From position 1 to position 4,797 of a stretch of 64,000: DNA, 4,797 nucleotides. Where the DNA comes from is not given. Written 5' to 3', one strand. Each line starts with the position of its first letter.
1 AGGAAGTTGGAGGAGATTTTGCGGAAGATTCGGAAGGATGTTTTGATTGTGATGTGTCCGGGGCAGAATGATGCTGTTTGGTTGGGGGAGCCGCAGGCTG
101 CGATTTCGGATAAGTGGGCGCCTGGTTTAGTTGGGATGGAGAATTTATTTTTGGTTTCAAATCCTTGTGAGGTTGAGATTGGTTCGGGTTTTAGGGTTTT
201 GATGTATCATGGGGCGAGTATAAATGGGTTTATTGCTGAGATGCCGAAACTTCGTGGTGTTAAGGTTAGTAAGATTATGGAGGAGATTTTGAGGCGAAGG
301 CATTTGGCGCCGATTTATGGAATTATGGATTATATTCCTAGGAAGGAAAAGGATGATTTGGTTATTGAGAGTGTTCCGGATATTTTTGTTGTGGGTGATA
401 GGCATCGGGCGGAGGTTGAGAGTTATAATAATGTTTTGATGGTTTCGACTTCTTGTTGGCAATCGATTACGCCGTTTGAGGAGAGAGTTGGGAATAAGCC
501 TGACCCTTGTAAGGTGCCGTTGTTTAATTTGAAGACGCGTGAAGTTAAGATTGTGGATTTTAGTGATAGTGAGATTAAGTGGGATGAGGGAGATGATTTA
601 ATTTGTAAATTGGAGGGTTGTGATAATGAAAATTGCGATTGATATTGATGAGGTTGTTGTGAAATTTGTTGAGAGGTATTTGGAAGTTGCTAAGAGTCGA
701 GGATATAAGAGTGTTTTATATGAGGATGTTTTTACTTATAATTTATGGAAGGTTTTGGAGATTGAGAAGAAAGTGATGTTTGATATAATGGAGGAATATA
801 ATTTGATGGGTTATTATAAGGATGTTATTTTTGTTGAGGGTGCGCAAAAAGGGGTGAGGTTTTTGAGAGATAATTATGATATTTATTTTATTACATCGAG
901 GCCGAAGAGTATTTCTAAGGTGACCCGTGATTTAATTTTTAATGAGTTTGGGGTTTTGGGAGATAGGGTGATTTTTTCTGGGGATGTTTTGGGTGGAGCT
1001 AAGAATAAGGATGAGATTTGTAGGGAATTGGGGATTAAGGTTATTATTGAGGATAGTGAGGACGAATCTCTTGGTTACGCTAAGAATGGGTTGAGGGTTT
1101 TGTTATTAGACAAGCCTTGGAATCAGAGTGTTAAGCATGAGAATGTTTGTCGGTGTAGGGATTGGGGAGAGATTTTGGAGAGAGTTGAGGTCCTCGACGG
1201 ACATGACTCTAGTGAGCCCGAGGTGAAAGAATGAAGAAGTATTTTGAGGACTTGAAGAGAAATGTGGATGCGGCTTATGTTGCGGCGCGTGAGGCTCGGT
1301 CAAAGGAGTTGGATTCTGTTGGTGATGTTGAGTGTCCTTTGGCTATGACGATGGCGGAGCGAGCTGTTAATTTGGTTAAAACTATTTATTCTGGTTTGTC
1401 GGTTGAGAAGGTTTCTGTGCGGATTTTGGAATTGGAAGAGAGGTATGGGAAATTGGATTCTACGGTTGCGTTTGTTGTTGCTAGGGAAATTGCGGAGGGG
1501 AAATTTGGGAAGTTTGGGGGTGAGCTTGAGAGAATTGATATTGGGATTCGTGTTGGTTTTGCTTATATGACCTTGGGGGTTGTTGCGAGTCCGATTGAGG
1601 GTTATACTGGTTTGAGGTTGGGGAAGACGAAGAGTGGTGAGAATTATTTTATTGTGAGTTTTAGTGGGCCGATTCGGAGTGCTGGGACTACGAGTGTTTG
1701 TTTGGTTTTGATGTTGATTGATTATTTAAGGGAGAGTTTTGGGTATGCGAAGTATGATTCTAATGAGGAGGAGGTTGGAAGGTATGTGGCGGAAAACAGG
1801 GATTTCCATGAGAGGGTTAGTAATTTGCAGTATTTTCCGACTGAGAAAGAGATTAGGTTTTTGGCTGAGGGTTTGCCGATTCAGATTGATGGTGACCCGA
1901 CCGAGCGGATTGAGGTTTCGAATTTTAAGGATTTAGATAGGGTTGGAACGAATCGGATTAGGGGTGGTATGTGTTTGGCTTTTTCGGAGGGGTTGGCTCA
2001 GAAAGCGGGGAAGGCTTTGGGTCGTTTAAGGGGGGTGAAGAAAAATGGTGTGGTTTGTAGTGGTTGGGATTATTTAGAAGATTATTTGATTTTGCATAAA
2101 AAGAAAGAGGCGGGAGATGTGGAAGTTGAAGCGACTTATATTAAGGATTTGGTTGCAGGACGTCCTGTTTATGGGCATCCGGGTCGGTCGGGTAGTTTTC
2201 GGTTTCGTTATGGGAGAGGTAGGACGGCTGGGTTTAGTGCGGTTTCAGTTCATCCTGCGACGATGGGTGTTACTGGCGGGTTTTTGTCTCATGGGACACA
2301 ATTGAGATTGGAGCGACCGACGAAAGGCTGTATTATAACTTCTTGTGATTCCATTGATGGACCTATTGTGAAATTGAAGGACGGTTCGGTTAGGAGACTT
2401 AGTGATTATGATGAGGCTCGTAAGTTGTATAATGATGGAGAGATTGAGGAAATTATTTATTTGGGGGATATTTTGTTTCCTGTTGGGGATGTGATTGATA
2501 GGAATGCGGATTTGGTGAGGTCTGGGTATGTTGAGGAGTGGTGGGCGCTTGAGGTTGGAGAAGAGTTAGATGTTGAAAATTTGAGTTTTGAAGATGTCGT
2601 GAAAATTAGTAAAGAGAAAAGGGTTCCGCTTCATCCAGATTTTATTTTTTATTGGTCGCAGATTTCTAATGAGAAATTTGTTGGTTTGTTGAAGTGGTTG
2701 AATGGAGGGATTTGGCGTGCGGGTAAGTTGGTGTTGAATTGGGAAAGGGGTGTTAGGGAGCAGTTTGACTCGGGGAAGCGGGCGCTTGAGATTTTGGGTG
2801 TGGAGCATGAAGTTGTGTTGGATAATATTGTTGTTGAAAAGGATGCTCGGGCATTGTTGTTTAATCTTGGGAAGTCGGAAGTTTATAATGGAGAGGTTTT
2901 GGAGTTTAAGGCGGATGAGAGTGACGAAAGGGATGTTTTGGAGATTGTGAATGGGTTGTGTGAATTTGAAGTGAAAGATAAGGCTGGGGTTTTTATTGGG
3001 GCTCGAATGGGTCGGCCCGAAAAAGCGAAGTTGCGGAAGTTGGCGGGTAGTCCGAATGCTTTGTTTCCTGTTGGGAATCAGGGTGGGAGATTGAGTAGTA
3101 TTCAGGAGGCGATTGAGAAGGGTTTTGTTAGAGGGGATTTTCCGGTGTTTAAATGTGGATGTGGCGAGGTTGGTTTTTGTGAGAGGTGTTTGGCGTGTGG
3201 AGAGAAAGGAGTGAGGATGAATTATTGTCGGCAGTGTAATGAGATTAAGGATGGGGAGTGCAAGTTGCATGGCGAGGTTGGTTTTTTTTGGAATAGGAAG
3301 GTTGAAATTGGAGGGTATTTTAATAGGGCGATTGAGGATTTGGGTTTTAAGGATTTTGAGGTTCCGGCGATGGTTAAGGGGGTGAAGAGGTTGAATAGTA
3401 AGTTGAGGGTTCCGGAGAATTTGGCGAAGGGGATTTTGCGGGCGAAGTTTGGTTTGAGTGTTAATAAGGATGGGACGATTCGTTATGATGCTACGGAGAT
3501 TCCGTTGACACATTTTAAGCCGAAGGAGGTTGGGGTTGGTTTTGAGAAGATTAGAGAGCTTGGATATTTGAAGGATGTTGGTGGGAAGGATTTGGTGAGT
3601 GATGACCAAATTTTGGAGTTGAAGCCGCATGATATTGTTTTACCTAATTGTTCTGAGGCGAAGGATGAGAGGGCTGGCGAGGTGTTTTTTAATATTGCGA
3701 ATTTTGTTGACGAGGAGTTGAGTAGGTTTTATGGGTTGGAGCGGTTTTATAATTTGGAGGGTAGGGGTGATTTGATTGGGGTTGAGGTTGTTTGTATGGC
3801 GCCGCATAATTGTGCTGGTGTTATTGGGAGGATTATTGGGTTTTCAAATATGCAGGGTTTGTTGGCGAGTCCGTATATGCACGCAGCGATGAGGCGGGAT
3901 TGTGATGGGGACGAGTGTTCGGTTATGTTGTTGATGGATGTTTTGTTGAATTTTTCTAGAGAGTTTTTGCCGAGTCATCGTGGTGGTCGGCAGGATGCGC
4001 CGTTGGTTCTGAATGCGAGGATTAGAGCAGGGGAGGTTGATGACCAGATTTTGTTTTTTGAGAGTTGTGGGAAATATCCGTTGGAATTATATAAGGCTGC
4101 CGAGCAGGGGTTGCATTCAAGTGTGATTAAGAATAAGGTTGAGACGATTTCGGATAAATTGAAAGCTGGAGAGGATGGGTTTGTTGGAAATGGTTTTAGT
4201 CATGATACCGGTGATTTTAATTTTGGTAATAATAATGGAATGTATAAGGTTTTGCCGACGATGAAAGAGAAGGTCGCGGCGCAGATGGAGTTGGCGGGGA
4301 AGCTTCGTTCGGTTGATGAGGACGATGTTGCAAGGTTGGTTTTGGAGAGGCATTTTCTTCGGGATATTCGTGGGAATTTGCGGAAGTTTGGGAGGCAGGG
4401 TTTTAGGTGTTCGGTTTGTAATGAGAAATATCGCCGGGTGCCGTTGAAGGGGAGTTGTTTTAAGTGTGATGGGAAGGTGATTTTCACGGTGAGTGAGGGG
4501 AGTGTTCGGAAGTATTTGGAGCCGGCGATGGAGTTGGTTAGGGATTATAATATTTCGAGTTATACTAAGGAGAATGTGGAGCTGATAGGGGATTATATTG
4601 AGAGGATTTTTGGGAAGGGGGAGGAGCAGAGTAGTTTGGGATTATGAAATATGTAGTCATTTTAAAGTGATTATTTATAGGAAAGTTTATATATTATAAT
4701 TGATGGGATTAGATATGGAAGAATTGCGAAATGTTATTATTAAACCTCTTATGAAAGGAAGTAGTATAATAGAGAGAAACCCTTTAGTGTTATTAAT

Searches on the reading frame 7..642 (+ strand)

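Call 73: search_protein_families(library=pfam, max_evalue=0.0001, proteins=[window:7-642:+])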
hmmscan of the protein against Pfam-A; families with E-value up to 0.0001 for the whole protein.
window:7-642:+ (211 aa): 1 family
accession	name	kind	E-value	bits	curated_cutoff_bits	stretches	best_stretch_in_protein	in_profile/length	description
PF04042.21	DNA_pol_E_B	-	8.1e-17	61.8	29.1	1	2-135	70-207/210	DNA polymerase alpha/epsilon subunit B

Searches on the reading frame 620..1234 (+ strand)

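Call 73: search_protein_families(library=pfam, max_evalue=0.0001, proteins=[window:620-1234:+])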
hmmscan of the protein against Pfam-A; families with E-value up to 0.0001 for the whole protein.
window:620-1234:+ (204 aa): 1 family
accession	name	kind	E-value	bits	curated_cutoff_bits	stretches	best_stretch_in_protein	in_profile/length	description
PF06941.18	NT5C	-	4.8e-06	27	24.8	1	5-185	4-170/180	5' nucleotidase, deoxy (Pyrimidine), cytosolic type C protein (NT5C)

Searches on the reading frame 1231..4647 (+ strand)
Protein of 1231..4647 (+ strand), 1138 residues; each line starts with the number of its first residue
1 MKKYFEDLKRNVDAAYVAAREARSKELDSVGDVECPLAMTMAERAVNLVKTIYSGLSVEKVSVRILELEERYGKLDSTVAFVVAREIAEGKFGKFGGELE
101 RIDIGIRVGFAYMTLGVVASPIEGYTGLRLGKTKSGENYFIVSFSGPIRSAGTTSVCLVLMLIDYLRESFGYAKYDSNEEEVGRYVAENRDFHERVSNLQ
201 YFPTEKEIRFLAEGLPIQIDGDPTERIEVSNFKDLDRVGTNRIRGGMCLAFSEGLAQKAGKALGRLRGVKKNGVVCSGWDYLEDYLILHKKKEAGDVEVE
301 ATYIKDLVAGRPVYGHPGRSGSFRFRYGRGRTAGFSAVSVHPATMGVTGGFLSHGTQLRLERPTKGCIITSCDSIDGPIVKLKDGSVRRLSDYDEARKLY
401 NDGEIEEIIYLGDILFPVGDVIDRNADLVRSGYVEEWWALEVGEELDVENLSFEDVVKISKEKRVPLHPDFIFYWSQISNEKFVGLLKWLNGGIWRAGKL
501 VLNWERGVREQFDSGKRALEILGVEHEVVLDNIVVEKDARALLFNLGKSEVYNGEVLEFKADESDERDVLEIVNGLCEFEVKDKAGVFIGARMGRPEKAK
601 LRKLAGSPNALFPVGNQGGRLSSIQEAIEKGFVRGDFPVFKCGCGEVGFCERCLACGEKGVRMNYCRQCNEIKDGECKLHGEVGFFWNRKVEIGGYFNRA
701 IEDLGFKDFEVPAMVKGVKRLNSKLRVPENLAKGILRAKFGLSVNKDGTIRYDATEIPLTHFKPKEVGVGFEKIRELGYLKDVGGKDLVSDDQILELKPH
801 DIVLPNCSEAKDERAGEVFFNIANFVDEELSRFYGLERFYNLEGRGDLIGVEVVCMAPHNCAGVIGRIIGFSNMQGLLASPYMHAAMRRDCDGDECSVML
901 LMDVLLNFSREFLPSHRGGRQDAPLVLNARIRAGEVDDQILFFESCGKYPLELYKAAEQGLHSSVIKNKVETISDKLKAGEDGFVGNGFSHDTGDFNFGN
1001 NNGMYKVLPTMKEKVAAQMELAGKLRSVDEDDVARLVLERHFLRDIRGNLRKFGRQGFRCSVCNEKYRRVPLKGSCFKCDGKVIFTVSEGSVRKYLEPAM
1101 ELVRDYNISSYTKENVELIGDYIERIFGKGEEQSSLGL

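Call 73: search_protein_families(library=pfam, max_evalue=0.0001, proteins=[window:1231-4647:+])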
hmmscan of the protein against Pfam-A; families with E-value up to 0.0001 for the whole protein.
window:1231-4647:+ (1138 aa): 3 families
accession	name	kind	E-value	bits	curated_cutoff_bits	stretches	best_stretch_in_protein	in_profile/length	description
PF24846.1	PolC_DP2_cat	-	1.2e-105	353.2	24.3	1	713-1014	6-299/299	DNA polymerase II large subunit DP2, catalytic domain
PF24844.1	PolC_DP2_central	-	3e-102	342.7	24.3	1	293-670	4-367/372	DNA polymerase II large subunit DP2, central domain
PF03833.19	PolC_DP2_N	-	1e-72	245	24.3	1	3-285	1-268/271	DNA polymerase II large subunit DP2, N-terminal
